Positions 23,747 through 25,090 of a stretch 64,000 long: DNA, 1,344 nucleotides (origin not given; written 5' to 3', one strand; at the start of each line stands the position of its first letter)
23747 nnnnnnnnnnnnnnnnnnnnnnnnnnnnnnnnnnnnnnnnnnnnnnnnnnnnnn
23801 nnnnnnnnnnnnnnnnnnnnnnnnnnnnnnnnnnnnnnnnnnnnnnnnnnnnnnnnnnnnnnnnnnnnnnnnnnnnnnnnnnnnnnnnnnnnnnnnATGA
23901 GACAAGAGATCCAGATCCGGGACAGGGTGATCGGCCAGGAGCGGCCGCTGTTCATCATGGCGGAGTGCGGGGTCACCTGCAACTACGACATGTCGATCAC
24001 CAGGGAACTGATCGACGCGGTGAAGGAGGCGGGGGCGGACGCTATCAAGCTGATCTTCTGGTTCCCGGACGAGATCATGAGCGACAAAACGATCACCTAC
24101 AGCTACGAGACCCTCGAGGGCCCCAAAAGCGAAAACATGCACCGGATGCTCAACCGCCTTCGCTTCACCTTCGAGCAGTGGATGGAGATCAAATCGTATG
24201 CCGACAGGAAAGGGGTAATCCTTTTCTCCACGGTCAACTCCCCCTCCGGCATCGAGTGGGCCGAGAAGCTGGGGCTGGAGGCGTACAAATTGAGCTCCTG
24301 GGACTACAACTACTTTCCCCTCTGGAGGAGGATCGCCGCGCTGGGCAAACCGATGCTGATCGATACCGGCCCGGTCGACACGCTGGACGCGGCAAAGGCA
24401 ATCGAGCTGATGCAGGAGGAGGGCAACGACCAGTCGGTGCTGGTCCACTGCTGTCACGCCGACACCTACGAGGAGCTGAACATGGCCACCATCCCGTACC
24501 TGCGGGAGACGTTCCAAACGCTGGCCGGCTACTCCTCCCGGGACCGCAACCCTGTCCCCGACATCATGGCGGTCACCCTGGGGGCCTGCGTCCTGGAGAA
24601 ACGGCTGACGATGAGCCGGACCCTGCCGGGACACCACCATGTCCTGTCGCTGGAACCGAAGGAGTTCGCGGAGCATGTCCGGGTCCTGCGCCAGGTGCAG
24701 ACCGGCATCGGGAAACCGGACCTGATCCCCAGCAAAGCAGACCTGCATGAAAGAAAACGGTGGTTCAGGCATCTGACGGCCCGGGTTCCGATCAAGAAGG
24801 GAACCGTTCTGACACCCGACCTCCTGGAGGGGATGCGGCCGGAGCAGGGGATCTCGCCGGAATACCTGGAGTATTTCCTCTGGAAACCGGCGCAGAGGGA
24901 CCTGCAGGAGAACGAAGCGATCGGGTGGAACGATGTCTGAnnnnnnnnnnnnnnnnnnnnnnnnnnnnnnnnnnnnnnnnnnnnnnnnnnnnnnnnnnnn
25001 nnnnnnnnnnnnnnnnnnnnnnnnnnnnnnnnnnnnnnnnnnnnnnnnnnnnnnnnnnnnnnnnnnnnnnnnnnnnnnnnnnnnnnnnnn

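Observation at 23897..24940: NeuB/PseI paralog with both metal-ligand histidines and the NHxG/KFQ motifs replaced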

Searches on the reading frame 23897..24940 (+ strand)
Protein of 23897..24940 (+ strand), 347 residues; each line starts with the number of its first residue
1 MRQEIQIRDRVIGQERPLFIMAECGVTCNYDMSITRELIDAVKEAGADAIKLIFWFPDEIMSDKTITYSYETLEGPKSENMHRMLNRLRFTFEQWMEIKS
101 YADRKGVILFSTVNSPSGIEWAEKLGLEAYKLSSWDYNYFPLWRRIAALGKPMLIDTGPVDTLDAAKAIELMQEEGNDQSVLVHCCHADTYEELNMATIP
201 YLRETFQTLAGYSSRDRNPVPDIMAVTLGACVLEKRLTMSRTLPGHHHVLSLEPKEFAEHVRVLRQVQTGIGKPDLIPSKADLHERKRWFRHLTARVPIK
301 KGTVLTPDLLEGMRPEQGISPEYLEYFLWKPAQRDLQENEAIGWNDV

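Call 5: search_protein_families(library=pfam, proteins=[window:23897-24940:+], max_evalue=0.01)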
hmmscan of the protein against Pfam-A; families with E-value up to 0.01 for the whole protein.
window:23897-24940:+ (347 aa): 2 families
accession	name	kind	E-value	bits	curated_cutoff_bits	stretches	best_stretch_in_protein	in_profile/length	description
PF03102.20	NeuB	-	2.2e-48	165.3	22.1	1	38-273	1-238/241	NeuB family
PF08666.17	SAF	-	9.3e-05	23.3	21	1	293-347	4-62/63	SAF domain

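Call 6: search_protein_families(library=ncbifam, proteins=[window:23897-24940:+], max_evalue=0.01)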
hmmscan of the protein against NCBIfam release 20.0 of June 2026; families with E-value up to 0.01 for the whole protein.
window:23897-24940:+ (347 aa): 2 families
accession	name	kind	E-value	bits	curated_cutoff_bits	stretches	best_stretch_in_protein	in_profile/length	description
TIGR03569.1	NeuB_NnaB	equivalog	2.5e-59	201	399.65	1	19-342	2-329/329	N-acetylneuraminate synthase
TIGR03586.1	PseI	equivalog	2e-51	175.2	340.25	1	18-341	2-326/327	pseudaminic acid synthase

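Call 8: search_solved_structures(query=window:23897-24940:+, show_alignments=3, max_evalue=0.001)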
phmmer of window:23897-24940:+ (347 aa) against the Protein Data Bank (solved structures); distinct sequences matched with E-value up to 0.001: 8.
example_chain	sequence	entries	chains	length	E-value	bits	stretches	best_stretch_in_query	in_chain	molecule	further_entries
1vli_A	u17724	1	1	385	5.7e-38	134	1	5-347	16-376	Spore coat polysaccharide biosynthesis protein spsE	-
8h2c_A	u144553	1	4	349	4.5e-33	118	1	14-344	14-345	Pseudaminic acid synthase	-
2wqp_A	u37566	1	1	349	2e-29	105.9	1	3-325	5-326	POLYSIALIC ACID CAPSULE BIOSYNTHESIS PROTEIN SIAC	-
1xuu_A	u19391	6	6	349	5.2e-29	104.6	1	3-325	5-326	polysialic acid capsule biosynthesis protein SiaC | N-acetylneuraminate synthase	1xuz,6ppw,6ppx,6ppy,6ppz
4ipj_A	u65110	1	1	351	1.3e-28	103.3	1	3-319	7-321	Polysialic acid capsule biosynthesis protein SiaC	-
4ipi_A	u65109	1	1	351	3e-28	102.1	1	3-318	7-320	Polysialic acid capsule biosynthesis protein SiaC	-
6ncs_A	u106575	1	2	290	4e-22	81.9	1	1-285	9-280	N-acetylneuraminic acid (Sialic acid) synthetase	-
3g8r_A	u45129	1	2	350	1.1e-11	47.6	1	61-311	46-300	Probable spore coat polysaccharide biosynthesis protein E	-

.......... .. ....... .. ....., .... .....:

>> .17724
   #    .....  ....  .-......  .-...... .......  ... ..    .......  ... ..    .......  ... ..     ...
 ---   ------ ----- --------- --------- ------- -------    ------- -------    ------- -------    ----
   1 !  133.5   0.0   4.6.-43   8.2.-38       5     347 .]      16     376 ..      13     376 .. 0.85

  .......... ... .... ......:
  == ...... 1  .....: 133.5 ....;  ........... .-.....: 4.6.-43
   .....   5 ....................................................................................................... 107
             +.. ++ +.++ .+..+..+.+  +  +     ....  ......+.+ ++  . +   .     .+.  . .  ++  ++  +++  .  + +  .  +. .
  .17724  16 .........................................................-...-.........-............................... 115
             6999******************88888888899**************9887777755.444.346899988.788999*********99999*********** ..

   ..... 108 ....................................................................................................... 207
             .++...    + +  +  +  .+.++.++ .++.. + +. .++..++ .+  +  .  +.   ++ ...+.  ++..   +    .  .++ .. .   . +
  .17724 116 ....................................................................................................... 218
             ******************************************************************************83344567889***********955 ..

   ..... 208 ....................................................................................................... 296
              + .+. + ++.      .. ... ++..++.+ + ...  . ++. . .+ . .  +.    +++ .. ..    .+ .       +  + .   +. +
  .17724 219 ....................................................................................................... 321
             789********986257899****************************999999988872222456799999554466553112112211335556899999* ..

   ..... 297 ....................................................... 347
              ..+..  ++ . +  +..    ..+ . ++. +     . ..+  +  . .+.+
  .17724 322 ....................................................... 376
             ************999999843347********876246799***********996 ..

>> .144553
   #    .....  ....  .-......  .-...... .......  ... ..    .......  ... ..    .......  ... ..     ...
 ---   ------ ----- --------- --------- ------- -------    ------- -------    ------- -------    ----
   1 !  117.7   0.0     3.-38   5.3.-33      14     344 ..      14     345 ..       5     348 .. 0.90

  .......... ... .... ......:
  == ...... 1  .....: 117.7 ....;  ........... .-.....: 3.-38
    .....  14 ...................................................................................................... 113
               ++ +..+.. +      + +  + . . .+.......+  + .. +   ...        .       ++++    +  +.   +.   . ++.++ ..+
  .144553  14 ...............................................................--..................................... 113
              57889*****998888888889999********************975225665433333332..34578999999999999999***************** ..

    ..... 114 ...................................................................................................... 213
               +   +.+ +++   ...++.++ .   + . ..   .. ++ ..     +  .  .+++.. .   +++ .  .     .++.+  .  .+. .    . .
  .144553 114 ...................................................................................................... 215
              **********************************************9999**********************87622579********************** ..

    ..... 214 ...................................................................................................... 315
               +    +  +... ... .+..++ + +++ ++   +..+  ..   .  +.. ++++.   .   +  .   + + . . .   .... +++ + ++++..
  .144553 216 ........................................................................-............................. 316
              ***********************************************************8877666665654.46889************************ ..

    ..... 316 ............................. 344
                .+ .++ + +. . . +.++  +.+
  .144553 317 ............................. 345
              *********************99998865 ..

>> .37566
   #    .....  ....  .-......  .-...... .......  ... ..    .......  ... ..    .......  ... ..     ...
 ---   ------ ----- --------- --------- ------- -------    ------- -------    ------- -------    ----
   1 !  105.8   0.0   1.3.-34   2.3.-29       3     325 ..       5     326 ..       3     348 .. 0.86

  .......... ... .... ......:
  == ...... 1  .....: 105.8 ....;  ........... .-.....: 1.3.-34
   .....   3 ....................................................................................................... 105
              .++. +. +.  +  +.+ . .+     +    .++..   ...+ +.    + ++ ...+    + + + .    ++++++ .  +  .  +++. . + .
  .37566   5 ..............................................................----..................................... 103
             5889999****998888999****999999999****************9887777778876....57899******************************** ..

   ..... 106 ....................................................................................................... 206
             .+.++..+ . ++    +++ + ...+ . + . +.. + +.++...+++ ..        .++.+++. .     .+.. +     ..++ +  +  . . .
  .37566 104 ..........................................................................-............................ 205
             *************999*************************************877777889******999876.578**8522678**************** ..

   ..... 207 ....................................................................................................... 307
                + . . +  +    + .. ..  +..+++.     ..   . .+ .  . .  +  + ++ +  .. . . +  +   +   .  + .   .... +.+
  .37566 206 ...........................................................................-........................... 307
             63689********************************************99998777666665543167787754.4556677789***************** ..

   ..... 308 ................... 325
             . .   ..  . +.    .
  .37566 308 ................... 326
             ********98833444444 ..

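Call 9: find_homologous_proteins(query=window:23897-24940:+, max_evalue=1e-10)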
Query window:23897-24940:+ (347 aa): 567 proteins with E <= 1e-10 among 2444 candidates; the best 120 are listed.
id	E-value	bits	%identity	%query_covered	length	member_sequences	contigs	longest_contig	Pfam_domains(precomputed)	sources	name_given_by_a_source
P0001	6.3e-237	803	100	100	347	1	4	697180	PF03102.21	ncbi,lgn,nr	ncbi:MAG: N-acetylneuraminate synthase family protein [Candidatus Omnitrophica bacterium]|nr:N-acety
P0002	1.4e-192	657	82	100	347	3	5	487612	PF03102.21,PF08666.18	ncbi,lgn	-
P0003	5.1e-191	652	79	100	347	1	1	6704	PF03102.21,PF08666.18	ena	-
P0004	2.1e-180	617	75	100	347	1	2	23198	PF03102.21,PF08666.18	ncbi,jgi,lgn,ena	-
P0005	1.9e-179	614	75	100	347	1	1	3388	PF03102.21,PF08666.18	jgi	jgi:sialic acid synthase SpsE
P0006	3.4e-166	571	70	100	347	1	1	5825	PF03102.21,PF08666.18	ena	-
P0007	4.8e-165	567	69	100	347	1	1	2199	PF03102.21,PF08666.18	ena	-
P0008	8.6e-165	566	69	100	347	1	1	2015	PF03102.21,PF08666.18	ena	-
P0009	1.2e-163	562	69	100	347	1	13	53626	PF03102.21,PF08666.18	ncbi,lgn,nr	ncbi:MAG: N-acetylneuraminate synthase family protein [Candidatus Omnitrophica bacterium]|nr:N-acety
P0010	5.9e-163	560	69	100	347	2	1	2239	PF03102.21,PF08666.18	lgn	-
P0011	7.7e-161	553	68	100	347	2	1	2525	PF03102.21,PF08666.18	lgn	-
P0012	2.2e-160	552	67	100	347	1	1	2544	PF03102.21,PF08666.18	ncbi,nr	ncbi:MAG: hypothetical protein F6K35_23880 [Okeania sp. SIO2H7]|nr:hypothetical protein [Okeania sp.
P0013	2.7e-160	551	66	100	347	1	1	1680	PF03102.21,PF08666.18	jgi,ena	-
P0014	5.1e-160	550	67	100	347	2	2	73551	PF03102.21,PF08666.18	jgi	-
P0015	1.3e-159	549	67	100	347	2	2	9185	PF03102.21,PF08666.18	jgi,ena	-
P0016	2.5e-159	548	67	100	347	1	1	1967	PF03102.21,PF08666.18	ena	-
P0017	1.1e-158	546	67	100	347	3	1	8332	PF03102.21,PF08666.18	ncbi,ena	-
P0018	2.3e-158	545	67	100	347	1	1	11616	PF03102.21,PF08666.18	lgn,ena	-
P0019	2.3e-158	545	66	100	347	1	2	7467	PF03102.21,PF08666.18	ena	-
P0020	3.0e-158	544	67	100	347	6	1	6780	PF03102.21,PF08666.18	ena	-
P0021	3.3e-158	544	67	100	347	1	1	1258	PF03102.21,PF08666.18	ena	-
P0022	1.0e-157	543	67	100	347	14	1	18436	PF03102.21,PF08666.18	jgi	jgi:N-acetylneuraminate synthase/N,N'-diacetyllegionaminate synthase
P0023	1.2e-157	542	67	100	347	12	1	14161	PF03102.21,PF08666.18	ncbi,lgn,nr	ncbi:MAG TPA: N-acetylneuraminate synthase family protein [Methylomirabilota bacterium]|nr:N-acetyln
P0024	1.5e-157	542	67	100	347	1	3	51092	PF03102.21,PF08666.18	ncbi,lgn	-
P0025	2.6e-157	541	66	100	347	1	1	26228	PF03102.21,PF08666.18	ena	-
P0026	3.1e-157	541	66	100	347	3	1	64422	PF03102.21,PF08666.18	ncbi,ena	-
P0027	3.1e-157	541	65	100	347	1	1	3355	PF03102.21,PF08666.18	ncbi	-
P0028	6.0e-157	540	66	100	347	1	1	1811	PF03102.21,PF08666.18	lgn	-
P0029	1.1e-156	539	66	100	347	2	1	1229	PF03102.21,PF08666.18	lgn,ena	-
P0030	1.1e-156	539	66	100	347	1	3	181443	PF03102.21,PF08666.18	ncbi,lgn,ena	-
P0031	1.5e-156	539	66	100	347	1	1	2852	PF03102.21,PF08666.18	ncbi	-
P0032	1.5e-156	539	65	100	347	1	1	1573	PF03102.21,PF08666.18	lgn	-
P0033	2.0e-156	538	66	100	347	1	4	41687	PF03102.21,PF08666.18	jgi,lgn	-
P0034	2.7e-156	538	67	100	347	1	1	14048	PF03102.21,PF08666.18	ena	-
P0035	2.9e-156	538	65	100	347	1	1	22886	PF03102.21,PF08666.18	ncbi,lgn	-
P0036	4.6e-156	537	66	100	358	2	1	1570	PF03102.21,PF08666.18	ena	-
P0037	5.7e-156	537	65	100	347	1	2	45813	PF03102.21,PF08666.18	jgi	jgi:N-acetylneuraminate synthase/N,N'-diacetyllegionaminate synthase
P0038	7.0e-156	537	66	99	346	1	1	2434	PF03102.21,PF08666.18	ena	-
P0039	1.0e-155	536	65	100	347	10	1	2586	PF03102.21,PF08666.18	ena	-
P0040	1.8e-155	535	66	99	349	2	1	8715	PF03102.21,PF08666.18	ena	-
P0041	1.8e-155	535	65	100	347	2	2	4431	PF03102.21,PF08666.18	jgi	-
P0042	2.2e-155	535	65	100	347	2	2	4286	PF03102.21,PF08666.18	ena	-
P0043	2.3e-155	535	66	100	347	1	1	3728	PF03102.21,PF08666.18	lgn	-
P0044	3.3e-155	534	65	100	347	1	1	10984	PF03102.21,PF08666.18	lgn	-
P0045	3.4e-155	534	66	100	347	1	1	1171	PF03102.21,PF08666.18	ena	-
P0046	3.7e-155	534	66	100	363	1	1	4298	PF03102.21,PF08666.18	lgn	-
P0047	4.6e-155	534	65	100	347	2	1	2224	PF03102.21,PF08666.18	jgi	jgi:N,N'-diacetyllegionaminate synthase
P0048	5.2e-155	534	65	100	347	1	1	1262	PF03102.21,PF08666.18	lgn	-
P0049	6.9e-155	533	65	100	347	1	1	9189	PF03102.21,PF08666.18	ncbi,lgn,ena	-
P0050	7.2e-155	533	65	100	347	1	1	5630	PF03102.21,PF08666.18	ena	-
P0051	1.8e-154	532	64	100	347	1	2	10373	PF03102.21,PF08666.18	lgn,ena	-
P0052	1.8e-154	532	65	100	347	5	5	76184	PF03102.21,PF08666.18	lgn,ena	-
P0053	1.9e-154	532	64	100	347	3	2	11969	PF03102.21,PF08666.18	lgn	-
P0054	1.9e-154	532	65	100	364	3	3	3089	PF03102.21,PF08666.18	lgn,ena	-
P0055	2.5e-154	532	64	100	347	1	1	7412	PF03102.21,PF08666.18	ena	-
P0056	3.8e-154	531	66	100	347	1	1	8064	PF03102.21,PF08666.18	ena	-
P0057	4.2e-154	531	64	100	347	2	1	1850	PF03102.21,PF08666.18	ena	-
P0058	5.0e-154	531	65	100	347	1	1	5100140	PF03102.21,PF08666.18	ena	-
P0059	5.1e-154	531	63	100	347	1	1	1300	PF03102.21,PF08666.18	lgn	-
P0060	5.1e-154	531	64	100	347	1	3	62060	PF03102.21,PF08666.18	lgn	-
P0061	5.3e-154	531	64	95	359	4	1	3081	PF03102.21,PF08666.18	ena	-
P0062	6.2e-154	530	65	100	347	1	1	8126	PF03102.21,PF08666.18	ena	-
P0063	6.4e-154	530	64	100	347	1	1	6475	PF03102.21,PF08666.18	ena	-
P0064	8.0e-154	530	64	100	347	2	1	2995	PF03102.21,PF08666.18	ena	-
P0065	8.8e-154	530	66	99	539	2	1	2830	PF03102.21,PF08666.18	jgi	-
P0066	9.3e-154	530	66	100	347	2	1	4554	PF03102.21,PF08666.18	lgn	-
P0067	9.7e-154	530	64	100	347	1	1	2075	PF03102.21,PF08666.18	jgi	-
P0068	9.8e-154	530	65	100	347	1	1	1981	PF03102.21,PF08666.18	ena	-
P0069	1.1e-153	529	63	100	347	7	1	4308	PF03102.21,PF08666.18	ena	-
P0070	1.4e-153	529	65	100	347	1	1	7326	PF03102.21,PF08666.18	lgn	-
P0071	2.3e-153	528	66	100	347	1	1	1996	PF03102.21,PF08666.18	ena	-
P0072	3.2e-153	528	64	100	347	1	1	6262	PF03102.21,PF08666.18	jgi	-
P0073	4.5e-153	527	64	100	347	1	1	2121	PF03102.21,PF08666.18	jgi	jgi:N,N'-diacetyllegionaminate synthase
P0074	7.6e-153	527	63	100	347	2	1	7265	PF03102.21,PF08666.18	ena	-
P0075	7.9e-153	527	63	99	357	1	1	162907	PF03102.21,PF08666.18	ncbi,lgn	-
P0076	8.6e-153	527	64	100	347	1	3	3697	PF03102.21,PF08666.18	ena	-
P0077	9.0e-153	526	64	100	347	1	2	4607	PF03102.21,PF08666.18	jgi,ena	-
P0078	9.2e-153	526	69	94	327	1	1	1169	PF03102.21,PF08666.18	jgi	jgi:sialic acid synthase SpsE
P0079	9.4e-153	526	64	100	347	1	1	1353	PF03102.21,PF08666.18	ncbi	-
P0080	1.3e-152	526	65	100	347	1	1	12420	PF03102.21,PF08666.18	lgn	-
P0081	1.3e-152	526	65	100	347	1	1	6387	PF03102.21,PF08666.18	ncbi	-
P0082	1.3e-152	526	63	100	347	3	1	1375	PF03102.21,PF08666.18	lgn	-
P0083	1.9e-152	525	63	100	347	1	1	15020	PF03102.21,PF08666.18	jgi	jgi:sialic acid synthase SpsE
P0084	2.2e-152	525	65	100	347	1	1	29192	PF03102.21,PF08666.18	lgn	-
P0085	2.4e-152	525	63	100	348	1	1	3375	PF03102.21,PF08666.18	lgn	-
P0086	2.9e-152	525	63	100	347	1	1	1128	PF03102.21,PF08666.18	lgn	-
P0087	3.0e-152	525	65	100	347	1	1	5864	PF03102.21,PF08666.18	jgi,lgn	-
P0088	3.4e-152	525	63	100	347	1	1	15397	PF03102.21,PF08666.18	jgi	jgi:sialic acid synthase SpsE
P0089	4.0e-152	524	65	100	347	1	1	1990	PF03102.21,PF08666.18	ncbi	-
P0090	4.0e-152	524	65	100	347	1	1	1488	PF03102.21,PF08666.18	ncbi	-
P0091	5.7e-152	524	63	100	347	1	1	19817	PF03102.21,PF08666.18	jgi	-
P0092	5.9e-152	524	66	100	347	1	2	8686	PF03102.21,PF08666.18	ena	-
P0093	6.0e-152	524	65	100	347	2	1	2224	PF03102.21,PF08666.18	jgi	-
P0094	6.7e-152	524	65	100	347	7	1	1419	PF03102.21,PF08666.18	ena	-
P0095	8.4e-152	523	65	100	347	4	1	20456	PF03102.21,PF08666.18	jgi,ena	-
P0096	9.5e-152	523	65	100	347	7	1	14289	PF03102.21,PF08666.18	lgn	-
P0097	9.8e-152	523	63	100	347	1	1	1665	PF03102.21,PF08666.18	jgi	-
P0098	1.2e-151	523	65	100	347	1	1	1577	PF03102.21,PF08666.18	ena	-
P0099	1.2e-151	523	64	99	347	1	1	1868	PF03102.21,PF08666.18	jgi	jgi:sialic acid synthase SpsE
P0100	1.3e-151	523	66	100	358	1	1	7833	PF03102.21,PF08666.18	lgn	-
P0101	1.9e-151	522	63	100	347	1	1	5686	PF03102.21,PF08666.18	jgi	jgi:sialic acid synthase SpsE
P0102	2.1e-151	522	64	100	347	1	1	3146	PF03102.21,PF08666.18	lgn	-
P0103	2.1e-151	522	63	100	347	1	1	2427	PF03102.21,PF08666.18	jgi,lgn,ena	-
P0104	2.9e-151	521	64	100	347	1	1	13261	PF03102.21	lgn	-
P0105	3.8e-151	521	62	100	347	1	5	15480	PF03102.21,PF08666.18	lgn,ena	-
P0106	4.0e-151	521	65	100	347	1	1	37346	PF03102.21,PF08666.18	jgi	jgi:N,N'-diacetyllegionaminate synthase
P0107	4.3e-151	521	64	100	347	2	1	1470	PF03102.21,PF08666.18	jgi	jgi:sialic acid synthase SpsE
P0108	5.5e-151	521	63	100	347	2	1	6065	PF03102.21,PF08666.18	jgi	jgi:N,N'-diacetyllegionaminate synthase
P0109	5.8e-151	521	64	100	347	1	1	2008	PF03102.21,PF08666.18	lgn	-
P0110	6.8e-151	520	64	100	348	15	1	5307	PF03102.21,PF08666.18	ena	-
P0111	7.1e-151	520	64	100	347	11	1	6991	PF03102.21,PF08666.18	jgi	-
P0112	7.8e-151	520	64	100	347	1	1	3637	PF03102.21,PF08666.18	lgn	-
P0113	7.8e-151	520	64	100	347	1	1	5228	PF03102.21,PF08666.18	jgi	jgi:sialic acid synthase SpsE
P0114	7.9e-151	520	63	100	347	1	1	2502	PF03102.21,PF08666.18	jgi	jgi:sialic acid synthase SpsE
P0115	8.0e-151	520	64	100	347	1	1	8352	PF03102.21,PF08666.18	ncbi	-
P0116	9.3e-151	520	63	100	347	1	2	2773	PF03102.21,PF08666.18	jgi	-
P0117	1.1e-150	520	65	100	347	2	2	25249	PF03102.21,PF08666.18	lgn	-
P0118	1.3e-150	519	62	100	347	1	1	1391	PF03102.21,PF08666.18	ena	-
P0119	1.4e-150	519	65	100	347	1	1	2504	PF03102.21,PF08666.18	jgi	jgi:N-acetylneuraminate synthase/N,N'-diacetyllegionaminate synthase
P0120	1.7e-150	519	69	93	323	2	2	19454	PF03102.21,PF08666.18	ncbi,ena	-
